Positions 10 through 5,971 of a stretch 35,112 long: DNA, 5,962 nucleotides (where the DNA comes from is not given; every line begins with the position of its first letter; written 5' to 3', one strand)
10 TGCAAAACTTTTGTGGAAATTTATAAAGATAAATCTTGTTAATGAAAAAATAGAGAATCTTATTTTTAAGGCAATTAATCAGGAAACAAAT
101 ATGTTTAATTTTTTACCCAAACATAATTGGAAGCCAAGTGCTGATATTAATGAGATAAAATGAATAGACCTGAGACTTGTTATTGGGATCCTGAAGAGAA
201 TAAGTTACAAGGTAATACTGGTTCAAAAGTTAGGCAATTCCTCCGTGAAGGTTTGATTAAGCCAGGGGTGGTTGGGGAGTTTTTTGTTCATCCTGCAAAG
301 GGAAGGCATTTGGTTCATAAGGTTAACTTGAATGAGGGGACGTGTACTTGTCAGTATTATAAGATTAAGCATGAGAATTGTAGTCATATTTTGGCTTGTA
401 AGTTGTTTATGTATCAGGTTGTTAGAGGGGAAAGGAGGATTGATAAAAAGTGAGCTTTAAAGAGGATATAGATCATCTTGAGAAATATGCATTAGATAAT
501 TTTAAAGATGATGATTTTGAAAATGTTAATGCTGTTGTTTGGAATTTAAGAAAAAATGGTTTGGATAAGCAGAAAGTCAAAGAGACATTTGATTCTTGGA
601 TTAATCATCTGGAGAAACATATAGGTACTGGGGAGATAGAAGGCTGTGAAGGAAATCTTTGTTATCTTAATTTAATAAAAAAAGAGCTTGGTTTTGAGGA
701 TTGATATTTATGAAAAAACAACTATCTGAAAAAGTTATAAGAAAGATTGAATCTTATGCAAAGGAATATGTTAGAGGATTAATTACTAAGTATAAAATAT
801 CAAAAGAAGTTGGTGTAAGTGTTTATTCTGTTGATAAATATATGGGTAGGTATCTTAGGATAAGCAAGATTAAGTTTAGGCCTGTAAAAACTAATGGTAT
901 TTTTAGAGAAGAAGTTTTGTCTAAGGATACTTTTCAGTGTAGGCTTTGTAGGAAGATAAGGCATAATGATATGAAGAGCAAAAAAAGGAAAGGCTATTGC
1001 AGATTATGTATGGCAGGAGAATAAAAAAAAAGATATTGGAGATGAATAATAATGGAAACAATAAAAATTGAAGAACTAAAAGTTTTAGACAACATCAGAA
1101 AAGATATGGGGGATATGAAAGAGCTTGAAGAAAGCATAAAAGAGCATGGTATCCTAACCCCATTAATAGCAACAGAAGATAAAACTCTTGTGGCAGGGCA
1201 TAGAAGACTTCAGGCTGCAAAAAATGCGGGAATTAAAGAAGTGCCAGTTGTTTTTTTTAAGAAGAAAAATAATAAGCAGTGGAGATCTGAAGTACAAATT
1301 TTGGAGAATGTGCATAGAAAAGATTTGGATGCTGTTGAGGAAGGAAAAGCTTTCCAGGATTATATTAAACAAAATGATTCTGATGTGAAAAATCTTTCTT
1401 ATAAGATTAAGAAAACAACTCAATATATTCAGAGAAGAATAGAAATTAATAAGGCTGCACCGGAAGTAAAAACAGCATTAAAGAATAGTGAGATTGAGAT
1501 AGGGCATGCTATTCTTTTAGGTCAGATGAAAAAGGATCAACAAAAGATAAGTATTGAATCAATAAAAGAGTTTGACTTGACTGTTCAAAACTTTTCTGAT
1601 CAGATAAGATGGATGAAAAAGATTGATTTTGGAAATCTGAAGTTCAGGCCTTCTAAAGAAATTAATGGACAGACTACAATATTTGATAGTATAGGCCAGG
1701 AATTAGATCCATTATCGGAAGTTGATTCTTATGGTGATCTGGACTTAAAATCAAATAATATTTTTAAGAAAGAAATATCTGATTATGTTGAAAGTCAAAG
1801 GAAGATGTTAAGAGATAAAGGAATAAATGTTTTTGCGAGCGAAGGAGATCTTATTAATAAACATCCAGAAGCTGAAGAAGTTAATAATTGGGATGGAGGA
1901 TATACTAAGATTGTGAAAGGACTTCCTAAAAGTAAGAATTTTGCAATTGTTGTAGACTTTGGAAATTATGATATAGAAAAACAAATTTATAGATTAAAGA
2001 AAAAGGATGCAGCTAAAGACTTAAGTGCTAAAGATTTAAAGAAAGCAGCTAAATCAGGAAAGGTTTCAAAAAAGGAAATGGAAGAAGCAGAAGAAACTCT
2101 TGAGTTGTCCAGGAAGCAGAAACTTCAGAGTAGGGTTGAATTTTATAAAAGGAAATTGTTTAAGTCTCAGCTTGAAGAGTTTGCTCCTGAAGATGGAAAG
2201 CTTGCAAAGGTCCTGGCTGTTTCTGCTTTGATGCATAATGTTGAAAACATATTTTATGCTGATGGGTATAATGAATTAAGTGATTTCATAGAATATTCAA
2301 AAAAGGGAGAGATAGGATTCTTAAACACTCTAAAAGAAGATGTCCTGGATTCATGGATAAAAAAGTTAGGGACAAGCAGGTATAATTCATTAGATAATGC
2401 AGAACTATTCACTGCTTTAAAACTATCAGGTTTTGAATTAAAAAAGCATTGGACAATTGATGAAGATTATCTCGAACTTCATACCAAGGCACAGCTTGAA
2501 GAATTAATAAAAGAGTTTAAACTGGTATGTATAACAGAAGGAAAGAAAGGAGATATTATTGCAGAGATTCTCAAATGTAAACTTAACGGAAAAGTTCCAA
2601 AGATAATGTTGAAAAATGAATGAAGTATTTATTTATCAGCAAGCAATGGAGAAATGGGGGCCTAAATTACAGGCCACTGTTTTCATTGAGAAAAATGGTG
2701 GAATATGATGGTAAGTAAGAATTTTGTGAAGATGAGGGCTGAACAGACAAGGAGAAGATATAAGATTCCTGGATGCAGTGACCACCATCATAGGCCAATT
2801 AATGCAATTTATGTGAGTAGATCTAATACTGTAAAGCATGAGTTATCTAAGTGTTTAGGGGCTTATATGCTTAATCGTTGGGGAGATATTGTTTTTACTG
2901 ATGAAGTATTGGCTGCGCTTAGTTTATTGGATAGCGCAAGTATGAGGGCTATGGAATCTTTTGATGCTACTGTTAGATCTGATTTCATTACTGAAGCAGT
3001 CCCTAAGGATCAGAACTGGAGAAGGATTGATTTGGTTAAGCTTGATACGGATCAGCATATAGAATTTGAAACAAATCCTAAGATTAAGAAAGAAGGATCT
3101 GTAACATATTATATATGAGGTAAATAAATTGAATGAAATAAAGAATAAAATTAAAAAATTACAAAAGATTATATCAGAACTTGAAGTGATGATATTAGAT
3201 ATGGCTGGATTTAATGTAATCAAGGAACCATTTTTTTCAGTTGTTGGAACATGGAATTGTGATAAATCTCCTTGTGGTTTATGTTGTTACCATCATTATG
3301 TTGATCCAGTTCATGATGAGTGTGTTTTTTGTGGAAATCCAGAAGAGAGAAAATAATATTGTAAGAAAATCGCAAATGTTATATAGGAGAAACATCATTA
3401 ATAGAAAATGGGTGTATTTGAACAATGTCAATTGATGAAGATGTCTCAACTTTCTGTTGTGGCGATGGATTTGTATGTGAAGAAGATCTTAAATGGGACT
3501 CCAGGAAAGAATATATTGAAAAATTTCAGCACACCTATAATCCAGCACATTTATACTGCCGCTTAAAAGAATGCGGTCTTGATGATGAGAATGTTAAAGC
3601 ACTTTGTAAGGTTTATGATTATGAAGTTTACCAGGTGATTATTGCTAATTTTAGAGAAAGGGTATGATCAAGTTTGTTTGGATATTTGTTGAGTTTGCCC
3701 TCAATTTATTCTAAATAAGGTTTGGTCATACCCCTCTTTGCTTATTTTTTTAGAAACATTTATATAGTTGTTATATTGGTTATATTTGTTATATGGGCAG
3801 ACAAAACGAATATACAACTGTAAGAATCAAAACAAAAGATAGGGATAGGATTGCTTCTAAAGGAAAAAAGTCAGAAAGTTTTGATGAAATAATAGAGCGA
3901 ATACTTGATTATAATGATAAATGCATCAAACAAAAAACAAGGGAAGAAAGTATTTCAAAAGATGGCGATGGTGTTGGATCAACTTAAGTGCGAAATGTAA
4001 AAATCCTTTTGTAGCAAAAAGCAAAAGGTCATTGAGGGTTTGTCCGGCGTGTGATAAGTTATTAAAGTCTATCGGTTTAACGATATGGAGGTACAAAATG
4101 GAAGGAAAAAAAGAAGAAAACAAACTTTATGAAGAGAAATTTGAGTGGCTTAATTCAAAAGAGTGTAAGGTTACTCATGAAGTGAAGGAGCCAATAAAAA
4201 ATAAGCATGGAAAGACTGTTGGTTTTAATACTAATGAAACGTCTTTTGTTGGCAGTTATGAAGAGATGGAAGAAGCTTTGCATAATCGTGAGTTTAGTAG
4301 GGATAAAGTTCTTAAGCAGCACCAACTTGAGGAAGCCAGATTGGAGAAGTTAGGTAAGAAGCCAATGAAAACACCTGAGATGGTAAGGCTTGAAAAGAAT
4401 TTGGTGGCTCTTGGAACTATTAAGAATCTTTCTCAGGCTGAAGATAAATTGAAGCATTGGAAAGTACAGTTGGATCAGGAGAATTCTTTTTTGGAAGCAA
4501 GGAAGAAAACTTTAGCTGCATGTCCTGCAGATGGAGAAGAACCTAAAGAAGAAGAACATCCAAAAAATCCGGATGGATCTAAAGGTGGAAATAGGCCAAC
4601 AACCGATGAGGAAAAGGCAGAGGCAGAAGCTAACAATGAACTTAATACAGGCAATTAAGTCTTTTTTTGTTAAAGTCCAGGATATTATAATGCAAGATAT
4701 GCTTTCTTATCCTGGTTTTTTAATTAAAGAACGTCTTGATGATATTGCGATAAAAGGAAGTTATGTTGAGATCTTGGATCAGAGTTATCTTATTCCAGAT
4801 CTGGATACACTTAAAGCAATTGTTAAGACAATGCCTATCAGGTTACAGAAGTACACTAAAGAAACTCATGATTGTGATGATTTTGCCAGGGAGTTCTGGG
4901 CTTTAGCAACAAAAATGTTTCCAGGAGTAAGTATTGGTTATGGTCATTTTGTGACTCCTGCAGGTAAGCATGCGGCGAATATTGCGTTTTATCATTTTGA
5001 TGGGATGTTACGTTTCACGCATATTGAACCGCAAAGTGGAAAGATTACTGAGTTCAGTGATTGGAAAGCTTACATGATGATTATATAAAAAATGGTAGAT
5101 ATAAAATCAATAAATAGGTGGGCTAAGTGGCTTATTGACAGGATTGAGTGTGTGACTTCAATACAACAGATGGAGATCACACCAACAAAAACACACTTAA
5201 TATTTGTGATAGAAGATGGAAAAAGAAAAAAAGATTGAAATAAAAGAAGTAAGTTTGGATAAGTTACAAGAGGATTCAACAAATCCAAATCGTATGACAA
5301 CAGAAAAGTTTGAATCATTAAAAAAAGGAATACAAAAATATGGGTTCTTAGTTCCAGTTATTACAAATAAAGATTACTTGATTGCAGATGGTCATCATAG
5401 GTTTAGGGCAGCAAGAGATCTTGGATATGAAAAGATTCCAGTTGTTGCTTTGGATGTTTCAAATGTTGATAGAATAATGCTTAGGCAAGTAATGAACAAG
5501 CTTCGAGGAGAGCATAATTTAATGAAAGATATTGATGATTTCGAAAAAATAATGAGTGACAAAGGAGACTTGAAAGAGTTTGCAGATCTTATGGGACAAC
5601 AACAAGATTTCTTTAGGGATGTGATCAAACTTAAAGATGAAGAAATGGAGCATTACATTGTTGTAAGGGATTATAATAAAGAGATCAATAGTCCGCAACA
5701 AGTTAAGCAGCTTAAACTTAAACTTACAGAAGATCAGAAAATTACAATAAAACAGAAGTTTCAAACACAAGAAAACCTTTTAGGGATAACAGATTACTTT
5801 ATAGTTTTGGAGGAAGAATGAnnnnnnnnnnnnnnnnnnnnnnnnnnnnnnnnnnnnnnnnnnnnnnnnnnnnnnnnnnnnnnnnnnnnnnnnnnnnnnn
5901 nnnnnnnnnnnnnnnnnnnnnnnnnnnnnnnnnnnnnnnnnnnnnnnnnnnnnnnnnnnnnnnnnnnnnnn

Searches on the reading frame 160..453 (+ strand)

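Call 87: search_protein_families(library=pfam, max_evalue=0.001, proteins=[window:160-453:+])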
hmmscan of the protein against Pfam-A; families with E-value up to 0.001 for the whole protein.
window:160-453:+ (97 aa): 1 family
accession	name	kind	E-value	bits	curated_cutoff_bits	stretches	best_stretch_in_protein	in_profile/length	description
PF04434.22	SWIM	-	4.7e-06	26.5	19.6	1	53-79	1-32/38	SWIM zinc finger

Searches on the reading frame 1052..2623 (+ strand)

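Call 38: search_protein_families(library=pfam, max_evalue=0.01, proteins=[window:1052-2623:+])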
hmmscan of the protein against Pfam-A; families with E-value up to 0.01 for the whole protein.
window:1052-2623:+ (523 aa): 2 families
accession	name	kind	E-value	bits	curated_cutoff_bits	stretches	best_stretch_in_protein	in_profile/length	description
PF02195.25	ParB_N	-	5.2e-11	42.9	26.3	1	19-88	24-95/95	ParB N-terminal domain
PF17762.8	HTH_ParB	-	7.8e-11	42.5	22.6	1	90-188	1-100/102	ParB HTH domain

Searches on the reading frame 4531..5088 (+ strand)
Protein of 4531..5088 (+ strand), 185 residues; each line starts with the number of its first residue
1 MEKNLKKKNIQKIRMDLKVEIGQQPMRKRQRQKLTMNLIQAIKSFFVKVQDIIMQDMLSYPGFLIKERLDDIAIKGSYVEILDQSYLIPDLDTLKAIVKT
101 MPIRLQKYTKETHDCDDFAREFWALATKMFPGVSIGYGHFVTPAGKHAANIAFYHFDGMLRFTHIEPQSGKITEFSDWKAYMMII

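Call 38: search_protein_families(library=pfam, max_evalue=0.01, proteins=[window:4531-5088:+])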
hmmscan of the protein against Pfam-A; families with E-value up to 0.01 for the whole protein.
window:4531-5088:+ (185 aa): 1 family
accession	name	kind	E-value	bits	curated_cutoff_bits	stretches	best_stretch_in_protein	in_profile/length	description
PF18021.7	Agglutinin_C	-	0.0032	18.3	26.8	0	86-171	1-92/93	Agglutinin C-terminal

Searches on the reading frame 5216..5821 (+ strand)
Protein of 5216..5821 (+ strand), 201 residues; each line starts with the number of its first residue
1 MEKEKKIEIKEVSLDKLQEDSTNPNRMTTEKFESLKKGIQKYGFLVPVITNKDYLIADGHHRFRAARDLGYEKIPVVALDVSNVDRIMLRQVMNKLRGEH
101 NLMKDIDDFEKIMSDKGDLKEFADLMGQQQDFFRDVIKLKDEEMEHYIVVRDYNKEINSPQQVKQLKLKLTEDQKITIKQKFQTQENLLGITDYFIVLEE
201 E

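Call 38: search_protein_families(library=pfam, max_evalue=0.01, proteins=[window:5216-5821:+])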
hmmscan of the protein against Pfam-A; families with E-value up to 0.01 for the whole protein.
window:5216-5821:+ (201 aa): 3 families
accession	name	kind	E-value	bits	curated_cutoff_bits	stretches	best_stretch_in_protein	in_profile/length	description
PF02195.25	ParB_N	-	1.2e-10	41.7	26.3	1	8-86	2-85/95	ParB N-terminal domain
PF06245.16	DUF1015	-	0.0027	17.1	25.8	1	51-71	203-223/325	Protein of unknown function (DUF1015)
PF08857.17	ParBc_2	-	0.004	17.7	23.6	1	38-97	42-98/158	Putative ParB-like nuclease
